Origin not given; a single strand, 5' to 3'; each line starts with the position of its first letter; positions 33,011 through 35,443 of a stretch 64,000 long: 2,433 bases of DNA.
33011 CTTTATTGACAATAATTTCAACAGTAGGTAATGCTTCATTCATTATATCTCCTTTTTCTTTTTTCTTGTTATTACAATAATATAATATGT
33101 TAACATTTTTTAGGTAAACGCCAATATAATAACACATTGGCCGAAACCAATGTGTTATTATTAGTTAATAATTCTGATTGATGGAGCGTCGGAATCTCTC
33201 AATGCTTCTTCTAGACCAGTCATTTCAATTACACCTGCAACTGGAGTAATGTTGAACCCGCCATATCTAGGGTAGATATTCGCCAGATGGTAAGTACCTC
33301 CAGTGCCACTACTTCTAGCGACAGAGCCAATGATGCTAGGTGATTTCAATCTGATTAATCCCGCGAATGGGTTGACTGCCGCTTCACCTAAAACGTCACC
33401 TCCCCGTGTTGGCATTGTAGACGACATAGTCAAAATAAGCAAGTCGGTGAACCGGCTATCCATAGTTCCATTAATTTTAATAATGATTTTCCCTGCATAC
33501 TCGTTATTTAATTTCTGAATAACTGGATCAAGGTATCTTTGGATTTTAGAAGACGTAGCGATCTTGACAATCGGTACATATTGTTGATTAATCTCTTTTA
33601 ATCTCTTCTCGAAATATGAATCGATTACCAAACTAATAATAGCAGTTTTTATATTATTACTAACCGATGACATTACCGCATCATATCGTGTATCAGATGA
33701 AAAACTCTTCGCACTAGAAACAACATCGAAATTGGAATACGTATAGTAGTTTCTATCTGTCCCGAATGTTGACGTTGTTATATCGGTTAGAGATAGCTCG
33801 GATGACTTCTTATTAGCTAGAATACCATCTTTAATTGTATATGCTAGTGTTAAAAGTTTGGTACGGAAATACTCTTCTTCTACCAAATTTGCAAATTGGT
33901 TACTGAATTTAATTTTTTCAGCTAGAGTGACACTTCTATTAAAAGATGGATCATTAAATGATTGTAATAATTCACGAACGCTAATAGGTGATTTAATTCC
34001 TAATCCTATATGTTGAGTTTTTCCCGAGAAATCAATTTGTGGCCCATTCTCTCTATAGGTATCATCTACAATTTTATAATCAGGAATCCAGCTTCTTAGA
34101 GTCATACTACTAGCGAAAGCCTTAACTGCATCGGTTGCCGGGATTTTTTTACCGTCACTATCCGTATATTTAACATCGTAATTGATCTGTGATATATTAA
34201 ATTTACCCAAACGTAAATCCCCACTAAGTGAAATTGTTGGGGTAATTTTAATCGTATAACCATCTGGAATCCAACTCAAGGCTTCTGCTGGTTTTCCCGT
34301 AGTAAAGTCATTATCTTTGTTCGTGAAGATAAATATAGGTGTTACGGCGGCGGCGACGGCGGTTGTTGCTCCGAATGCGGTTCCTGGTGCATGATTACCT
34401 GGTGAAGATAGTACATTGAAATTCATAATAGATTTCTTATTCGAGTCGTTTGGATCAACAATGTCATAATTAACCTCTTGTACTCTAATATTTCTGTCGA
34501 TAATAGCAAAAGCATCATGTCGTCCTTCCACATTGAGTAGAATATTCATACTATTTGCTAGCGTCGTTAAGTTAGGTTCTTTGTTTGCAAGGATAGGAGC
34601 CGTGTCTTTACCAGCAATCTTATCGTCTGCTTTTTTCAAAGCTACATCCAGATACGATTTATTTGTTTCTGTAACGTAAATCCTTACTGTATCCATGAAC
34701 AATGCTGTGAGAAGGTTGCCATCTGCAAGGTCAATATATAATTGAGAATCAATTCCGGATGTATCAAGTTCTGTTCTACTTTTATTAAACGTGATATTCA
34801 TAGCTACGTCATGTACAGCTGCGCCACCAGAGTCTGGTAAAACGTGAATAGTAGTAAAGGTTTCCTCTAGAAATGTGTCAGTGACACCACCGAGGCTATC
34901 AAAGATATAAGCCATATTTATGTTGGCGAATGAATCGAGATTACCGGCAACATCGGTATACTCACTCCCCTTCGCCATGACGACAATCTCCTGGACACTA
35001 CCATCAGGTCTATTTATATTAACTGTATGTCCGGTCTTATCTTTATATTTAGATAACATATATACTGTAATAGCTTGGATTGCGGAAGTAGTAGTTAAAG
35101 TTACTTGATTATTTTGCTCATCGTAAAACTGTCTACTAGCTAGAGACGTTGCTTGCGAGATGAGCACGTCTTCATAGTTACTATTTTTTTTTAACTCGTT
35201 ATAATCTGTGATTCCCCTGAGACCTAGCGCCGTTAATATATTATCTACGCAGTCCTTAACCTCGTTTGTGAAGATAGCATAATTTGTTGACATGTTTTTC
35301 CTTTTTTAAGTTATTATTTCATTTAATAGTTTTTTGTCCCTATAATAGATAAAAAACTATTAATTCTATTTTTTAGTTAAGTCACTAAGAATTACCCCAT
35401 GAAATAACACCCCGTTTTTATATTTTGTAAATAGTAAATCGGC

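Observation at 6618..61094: Recurrent T-tract + wTGAww core at a fixed distance from start codons: candidate phage-RNAP promoter family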

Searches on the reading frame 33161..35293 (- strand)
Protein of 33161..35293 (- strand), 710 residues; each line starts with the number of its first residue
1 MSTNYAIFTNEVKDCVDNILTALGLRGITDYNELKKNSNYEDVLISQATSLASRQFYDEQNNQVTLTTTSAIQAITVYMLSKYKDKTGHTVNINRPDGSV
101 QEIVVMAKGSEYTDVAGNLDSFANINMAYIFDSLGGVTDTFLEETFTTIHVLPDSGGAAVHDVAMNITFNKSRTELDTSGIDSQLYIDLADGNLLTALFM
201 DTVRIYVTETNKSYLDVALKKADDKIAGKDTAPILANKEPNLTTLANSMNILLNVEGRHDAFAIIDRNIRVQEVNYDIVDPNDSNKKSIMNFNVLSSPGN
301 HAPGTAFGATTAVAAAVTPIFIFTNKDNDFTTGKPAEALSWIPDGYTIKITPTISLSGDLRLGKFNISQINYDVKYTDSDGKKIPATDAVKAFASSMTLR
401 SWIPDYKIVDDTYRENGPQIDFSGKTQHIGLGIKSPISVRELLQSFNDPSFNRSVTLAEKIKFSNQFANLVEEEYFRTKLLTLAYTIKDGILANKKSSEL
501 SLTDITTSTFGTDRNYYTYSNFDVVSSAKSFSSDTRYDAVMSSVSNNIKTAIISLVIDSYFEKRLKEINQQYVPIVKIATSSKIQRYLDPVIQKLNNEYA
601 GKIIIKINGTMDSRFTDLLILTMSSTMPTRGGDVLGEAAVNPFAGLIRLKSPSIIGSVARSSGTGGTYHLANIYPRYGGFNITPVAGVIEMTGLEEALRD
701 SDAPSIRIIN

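Call 5: search_protein_families(library=phrogs, proteins=[window:33161-35293:-])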
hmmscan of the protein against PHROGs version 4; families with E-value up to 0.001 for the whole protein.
window:33161-35293:- (710 aa): 1 family
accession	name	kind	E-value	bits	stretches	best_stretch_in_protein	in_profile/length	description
phrog_3231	-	head and packaging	6.8e-15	55.1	1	229-701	260-721/746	major head protein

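Call 6: search_dna_similar(query=window:33161-35293:-, collection=phages, mode=protein, max_rows=25)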
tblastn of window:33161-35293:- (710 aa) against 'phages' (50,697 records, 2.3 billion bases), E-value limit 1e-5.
No match.

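Call 23: find_encoding_contigs(protein=window:33161-35293:-, flank=10000, max_places=10)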
Protein window:33161-35293:- (710 aa): 4 contigs read that carry it; 4 places shown.
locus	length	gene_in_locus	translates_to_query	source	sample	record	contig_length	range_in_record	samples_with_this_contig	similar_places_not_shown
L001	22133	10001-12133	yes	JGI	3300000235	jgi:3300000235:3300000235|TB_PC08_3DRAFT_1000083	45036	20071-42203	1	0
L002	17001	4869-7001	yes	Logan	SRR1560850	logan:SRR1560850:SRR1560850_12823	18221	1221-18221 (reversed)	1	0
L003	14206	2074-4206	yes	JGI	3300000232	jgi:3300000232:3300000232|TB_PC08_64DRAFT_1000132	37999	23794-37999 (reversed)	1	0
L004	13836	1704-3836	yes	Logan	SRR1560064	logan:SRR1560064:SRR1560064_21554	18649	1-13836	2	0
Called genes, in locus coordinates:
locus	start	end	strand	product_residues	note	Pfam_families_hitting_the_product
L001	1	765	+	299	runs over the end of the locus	-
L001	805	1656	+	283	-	-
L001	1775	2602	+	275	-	-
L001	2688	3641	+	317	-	-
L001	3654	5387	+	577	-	-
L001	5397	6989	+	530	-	-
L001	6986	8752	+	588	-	-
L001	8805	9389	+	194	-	-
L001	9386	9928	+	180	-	-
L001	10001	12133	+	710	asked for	PF25620:PhiKZ_MCP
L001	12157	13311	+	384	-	-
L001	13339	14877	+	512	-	-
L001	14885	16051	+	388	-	-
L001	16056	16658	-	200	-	PF23824:DUF7194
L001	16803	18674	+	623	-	-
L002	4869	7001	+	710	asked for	PF25620:PhiKZ_MCP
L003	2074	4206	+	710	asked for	PF25620:PhiKZ_MCP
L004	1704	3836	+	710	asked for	PF25620:PhiKZ_MCP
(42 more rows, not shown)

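Call 24: find_related_loci(query=window:33161-35293:-, collection=viral_contigs, flank=10000)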
Query window:33161-35293:- (710 aa) in viral_contigs; peptide patterns used: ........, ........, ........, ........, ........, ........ (x = any residue, [..] = any of these).
10 stretches matched a pattern, but none encodes a relative of the query by tblastn (E <= 1e-3).

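Call 25: find_homologous_proteins(query=window:33161-35293:-, max_evalue=1e-10)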
Query window:33161-35293:- (710 aa): 1 proteins with E <= 1e-10 among 8000 candidates.
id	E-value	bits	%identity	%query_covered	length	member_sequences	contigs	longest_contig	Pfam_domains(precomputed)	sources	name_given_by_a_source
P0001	0.0e+0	1553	100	100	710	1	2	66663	PF25620.2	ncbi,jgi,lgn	-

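Call 80: search_protein_representatives(protein=window:33161-35293:-)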
Query: 710 residues. Proteins with E-value up to 0.001 (for the whole library): 7; up to 1e-10: 2; up to 1e-30: 2. The best 7 are listed.
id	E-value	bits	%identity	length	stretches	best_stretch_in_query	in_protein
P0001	0.0e+00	1552.9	100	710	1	1-710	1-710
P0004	3.3e-69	250.7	29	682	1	16-698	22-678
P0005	4.5e-05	38.8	25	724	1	128-705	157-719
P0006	1.3e-04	37.2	25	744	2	82-279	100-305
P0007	2.6e-04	36.2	24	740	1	130-701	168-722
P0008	4.9e-04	35.3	41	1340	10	204-238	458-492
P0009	6.0e-04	35.1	24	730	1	231-703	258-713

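Call 81: find_related_loci(query=P0004, collection=viral_contigs, flank=10000)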
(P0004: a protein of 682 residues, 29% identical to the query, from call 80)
Query P0004 (682 aa) in viral_contigs; peptide patterns used: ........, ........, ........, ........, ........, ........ (x = any residue, [..] = any of these).
3 stretches matched a pattern, but none encodes a relative of the query by tblastn (E <= 1e-3).

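Call 82: find_related_loci(query=P0004, collection=metagenome_contigs, flank=10000)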
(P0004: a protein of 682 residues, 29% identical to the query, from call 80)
Query P0004 (682 aa) in metagenome_contigs; peptide patterns used: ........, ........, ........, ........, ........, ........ (x = any residue, [..] = any of these).
52 stretches matched a pattern, but none encodes a relative of the query by tblastn (E <= 1e-3).

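Call 83: find_homologous_proteins(query=P0004, max_evalue=1e-10)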
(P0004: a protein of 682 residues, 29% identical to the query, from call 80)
Query P0004 (682 aa): 1 proteins with E <= 1e-10 among 8000 candidates.
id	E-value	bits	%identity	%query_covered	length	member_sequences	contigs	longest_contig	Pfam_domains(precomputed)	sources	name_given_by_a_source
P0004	0.0e+0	1501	100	100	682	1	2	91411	PF25620.2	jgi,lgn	-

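Call 84: find_encoding_contigs(protein=P0004, flank=10000, max_places=4)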
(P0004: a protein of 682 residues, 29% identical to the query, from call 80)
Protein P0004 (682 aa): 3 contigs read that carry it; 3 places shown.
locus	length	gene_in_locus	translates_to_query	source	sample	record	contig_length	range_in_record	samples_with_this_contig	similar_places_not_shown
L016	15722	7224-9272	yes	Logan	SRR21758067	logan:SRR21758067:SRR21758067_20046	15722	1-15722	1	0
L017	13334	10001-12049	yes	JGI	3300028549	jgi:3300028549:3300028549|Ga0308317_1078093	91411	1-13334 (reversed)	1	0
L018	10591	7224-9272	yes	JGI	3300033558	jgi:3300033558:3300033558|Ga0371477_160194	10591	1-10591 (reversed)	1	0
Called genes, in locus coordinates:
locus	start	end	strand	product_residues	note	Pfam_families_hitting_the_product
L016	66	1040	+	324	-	-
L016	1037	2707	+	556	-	-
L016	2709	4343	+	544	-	-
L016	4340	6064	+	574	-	-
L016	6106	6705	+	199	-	-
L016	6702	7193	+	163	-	-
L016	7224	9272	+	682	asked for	PF25620:PhiKZ_MCP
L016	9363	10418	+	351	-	-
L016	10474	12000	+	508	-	-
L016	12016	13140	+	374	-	-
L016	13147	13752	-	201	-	PF23824:DUF7194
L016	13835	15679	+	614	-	-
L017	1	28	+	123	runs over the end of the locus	-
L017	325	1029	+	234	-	-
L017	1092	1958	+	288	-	-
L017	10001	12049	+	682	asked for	PF25620:PhiKZ_MCP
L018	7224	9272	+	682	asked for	PF25620:PhiKZ_MCP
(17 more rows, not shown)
